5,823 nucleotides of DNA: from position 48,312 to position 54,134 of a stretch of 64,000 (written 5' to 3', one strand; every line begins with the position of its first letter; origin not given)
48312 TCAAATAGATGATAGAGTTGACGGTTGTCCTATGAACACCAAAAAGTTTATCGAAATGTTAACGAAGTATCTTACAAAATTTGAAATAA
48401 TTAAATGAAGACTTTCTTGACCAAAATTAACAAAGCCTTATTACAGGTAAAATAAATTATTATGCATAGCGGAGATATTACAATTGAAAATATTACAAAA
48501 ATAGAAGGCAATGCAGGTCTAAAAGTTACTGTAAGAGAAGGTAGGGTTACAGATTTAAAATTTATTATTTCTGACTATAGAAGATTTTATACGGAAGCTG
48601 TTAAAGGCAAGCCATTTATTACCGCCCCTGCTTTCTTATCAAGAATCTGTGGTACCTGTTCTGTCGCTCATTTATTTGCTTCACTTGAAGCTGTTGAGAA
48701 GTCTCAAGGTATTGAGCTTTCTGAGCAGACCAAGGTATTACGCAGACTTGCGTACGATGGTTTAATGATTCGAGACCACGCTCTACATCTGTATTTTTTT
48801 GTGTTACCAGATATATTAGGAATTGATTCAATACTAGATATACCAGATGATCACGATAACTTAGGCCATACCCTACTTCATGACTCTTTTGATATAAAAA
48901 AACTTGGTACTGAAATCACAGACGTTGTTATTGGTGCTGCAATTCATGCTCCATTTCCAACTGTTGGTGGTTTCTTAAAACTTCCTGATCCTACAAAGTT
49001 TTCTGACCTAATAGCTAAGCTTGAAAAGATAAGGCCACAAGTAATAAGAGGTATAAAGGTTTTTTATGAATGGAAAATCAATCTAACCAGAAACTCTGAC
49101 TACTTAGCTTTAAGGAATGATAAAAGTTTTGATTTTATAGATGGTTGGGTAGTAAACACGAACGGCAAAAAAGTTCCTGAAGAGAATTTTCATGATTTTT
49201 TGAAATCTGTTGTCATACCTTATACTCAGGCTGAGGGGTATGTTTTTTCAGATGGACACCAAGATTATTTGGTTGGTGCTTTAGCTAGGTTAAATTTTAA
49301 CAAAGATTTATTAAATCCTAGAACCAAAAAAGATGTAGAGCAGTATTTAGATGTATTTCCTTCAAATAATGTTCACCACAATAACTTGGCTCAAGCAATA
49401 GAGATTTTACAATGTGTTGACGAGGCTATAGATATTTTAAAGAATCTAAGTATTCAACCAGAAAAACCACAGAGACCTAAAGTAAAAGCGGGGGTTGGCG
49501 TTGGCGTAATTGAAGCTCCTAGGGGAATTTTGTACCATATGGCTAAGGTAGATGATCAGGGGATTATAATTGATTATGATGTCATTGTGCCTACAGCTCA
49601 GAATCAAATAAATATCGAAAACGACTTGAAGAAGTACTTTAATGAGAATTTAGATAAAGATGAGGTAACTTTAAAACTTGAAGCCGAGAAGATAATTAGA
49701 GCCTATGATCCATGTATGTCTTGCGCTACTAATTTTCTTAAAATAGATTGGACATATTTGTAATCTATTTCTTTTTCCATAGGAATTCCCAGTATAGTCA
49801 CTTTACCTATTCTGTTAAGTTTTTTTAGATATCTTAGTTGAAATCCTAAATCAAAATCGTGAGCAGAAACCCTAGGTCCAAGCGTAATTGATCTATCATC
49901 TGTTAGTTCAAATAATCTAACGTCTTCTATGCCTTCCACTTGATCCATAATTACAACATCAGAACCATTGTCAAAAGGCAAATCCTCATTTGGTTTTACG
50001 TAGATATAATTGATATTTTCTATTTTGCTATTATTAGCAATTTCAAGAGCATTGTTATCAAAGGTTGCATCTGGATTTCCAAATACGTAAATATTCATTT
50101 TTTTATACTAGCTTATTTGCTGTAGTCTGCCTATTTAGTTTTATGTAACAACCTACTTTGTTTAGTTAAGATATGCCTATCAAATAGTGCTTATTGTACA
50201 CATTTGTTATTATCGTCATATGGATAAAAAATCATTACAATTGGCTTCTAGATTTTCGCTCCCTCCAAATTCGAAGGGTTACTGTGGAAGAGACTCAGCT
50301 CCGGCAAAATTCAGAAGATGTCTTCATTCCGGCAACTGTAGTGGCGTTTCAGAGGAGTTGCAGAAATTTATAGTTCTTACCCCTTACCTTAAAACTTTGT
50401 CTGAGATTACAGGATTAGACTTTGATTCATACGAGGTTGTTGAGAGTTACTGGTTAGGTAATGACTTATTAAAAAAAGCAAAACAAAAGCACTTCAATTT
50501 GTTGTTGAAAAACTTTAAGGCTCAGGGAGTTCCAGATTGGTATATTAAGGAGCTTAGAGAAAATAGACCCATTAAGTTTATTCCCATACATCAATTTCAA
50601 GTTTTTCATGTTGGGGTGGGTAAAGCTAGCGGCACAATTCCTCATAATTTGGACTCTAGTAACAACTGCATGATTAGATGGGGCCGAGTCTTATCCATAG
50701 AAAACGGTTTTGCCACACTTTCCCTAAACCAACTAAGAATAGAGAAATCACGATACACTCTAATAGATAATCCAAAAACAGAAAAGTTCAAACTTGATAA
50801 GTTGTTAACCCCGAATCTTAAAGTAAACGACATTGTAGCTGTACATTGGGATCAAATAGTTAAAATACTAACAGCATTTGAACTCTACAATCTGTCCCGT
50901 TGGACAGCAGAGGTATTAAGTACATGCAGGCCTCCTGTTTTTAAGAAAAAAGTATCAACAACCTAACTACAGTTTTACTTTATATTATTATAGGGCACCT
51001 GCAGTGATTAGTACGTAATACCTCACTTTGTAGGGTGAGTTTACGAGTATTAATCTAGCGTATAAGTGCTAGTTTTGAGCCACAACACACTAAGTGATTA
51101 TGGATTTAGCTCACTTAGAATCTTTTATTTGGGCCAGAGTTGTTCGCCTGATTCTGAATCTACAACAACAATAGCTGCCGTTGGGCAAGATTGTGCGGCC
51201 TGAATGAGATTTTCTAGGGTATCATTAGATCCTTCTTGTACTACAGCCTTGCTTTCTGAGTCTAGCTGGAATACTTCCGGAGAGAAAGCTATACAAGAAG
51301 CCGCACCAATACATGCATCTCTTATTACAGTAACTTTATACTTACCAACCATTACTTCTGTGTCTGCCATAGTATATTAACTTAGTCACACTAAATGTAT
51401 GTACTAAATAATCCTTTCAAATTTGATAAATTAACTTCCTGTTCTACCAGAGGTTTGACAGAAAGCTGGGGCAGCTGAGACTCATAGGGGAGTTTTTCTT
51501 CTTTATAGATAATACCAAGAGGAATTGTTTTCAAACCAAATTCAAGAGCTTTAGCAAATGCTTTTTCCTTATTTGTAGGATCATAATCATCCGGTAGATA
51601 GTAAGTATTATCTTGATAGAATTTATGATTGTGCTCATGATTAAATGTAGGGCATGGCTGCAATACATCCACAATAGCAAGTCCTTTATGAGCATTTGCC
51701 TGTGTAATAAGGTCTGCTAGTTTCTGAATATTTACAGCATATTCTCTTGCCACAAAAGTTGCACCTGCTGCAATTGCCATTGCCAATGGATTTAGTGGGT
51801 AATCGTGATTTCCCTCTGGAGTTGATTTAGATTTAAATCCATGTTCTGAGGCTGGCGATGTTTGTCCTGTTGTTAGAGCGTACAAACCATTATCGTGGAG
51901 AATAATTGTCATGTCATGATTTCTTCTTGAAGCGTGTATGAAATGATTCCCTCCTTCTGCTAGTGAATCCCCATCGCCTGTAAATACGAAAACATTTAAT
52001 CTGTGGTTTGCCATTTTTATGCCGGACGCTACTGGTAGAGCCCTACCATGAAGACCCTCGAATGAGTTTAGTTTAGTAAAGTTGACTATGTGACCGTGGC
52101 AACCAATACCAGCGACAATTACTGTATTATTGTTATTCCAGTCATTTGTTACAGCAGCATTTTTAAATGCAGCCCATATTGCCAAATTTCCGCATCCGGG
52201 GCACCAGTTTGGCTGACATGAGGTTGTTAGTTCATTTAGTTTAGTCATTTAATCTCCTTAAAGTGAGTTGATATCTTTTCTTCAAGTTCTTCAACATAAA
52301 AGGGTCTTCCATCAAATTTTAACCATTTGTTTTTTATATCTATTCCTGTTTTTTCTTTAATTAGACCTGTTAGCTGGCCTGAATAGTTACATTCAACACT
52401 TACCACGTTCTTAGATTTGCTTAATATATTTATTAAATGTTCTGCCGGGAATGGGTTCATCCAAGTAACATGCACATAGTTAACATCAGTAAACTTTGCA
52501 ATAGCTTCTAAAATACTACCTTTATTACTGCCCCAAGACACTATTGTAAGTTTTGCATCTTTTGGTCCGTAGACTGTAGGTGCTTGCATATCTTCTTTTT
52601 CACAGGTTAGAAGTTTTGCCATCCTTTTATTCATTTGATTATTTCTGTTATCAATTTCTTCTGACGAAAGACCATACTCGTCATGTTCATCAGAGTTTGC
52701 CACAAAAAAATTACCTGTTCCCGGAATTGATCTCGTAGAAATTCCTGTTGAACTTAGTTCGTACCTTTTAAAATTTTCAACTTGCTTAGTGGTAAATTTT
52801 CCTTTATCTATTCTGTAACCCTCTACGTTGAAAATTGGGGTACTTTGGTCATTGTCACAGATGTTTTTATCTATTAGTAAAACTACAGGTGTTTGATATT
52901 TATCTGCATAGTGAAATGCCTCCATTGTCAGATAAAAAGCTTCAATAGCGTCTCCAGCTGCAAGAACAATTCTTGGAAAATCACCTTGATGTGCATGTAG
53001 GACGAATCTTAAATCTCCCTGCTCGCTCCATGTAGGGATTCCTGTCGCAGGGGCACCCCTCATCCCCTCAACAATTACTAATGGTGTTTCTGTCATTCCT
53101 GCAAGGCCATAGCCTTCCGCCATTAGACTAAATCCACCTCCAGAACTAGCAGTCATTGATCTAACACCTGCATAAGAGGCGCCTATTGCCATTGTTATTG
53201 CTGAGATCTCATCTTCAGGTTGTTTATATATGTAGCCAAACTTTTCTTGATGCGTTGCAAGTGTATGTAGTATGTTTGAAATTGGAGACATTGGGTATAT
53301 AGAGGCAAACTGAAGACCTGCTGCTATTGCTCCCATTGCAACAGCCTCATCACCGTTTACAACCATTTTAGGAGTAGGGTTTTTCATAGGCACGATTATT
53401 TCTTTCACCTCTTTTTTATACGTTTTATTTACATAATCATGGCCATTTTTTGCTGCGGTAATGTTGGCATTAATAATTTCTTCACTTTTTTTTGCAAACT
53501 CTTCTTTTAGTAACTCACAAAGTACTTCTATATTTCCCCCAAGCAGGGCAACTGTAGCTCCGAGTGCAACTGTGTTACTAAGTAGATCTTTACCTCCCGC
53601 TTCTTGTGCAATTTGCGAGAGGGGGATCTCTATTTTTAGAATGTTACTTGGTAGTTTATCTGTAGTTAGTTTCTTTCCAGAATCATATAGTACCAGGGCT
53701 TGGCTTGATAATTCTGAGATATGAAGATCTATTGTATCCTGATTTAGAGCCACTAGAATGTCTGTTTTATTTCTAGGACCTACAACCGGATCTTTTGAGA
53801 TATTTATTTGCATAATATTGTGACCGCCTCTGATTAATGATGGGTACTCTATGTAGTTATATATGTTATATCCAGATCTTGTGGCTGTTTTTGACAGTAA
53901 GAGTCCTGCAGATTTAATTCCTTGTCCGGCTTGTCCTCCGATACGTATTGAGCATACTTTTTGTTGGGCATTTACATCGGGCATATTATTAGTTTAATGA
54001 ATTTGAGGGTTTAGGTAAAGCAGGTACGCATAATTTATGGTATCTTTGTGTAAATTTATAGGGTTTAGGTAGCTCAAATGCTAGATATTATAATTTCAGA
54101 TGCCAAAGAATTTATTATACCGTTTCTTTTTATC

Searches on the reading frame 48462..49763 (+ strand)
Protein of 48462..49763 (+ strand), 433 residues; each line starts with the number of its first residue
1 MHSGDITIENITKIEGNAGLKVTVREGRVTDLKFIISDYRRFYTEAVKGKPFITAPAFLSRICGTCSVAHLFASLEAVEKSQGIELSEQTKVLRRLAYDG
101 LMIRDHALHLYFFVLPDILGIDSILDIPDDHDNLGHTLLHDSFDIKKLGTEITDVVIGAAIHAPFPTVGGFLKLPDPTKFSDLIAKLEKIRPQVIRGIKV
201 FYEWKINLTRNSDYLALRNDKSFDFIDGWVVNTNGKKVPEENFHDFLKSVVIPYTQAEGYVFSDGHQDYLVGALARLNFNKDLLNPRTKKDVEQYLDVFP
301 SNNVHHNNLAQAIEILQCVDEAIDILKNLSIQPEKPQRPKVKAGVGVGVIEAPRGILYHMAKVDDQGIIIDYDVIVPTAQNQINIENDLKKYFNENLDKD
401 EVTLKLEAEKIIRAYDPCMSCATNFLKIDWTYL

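Call 64: search_protein_families(library=pfam, proteins=[window:48462-49763:+], max_evalue=0.00001)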
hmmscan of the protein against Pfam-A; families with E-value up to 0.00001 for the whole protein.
window:48462-49763:+ (433 aa): 1 family
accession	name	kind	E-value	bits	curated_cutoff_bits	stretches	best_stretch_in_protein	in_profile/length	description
PF00374.24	NiFeSe_Hases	-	6.8e-27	95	25.8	2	47-127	7-87/508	Nickel-dependent hydrogenase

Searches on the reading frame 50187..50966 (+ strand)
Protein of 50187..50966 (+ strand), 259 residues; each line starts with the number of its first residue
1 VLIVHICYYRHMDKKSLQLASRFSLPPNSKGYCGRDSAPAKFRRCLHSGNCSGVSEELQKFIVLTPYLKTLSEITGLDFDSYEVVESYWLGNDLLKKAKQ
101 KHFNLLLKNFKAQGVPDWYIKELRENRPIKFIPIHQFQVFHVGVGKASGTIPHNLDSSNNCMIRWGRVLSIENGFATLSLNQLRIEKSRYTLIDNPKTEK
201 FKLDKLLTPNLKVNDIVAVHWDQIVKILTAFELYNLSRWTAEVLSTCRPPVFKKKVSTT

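Call 64: search_protein_families(library=pfam, proteins=[window:50187-50966:+], max_evalue=0.00001)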
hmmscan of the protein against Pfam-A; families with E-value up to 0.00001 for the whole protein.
window:50187-50966:+ (259 aa): 1 family
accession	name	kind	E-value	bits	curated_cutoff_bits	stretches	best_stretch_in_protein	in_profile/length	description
PF19927.4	DUF6390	-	1.2e-32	113.8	25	1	18-246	7-236/244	Family of unknown function (DUF6390)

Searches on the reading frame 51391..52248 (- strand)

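Call 64: search_protein_families(library=pfam, proteins=[window:51391-52248:-], max_evalue=0.00001)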
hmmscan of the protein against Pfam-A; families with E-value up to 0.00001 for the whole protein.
window:51391-52248:- (285 aa): 2 families
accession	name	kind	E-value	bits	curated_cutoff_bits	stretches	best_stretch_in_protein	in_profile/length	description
PF02775.26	TPP_enzyme_C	-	3.9e-28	98.6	21.9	1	48-195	2-151/151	Thiamine pyrophosphate enzyme, C-terminal TPP binding domain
PF12367.13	PFO_beta_C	-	1e-20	73.9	24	1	199-262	1-64/66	Pyruvate ferredoxin oxidoreductase beta subunit C terminal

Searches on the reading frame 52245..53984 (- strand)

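Call 64: search_protein_families(library=pfam, proteins=[window:52245-53984:-], max_evalue=0.00001)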
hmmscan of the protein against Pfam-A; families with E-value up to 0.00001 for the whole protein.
window:52245-53984:- (579 aa): 2 families
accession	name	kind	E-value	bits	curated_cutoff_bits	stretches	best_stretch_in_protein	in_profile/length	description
PF01855.24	POR_N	-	6e-52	177.1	27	1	218-452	2-230/231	Pyruvate flavodoxin/ferredoxin oxidoreductase, thiamine diP-bdg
PF01558.24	POR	-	3.7e-35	122.1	27.4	1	19-182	1-172/173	Pyruvate ferredoxin/flavodoxin oxidoreductase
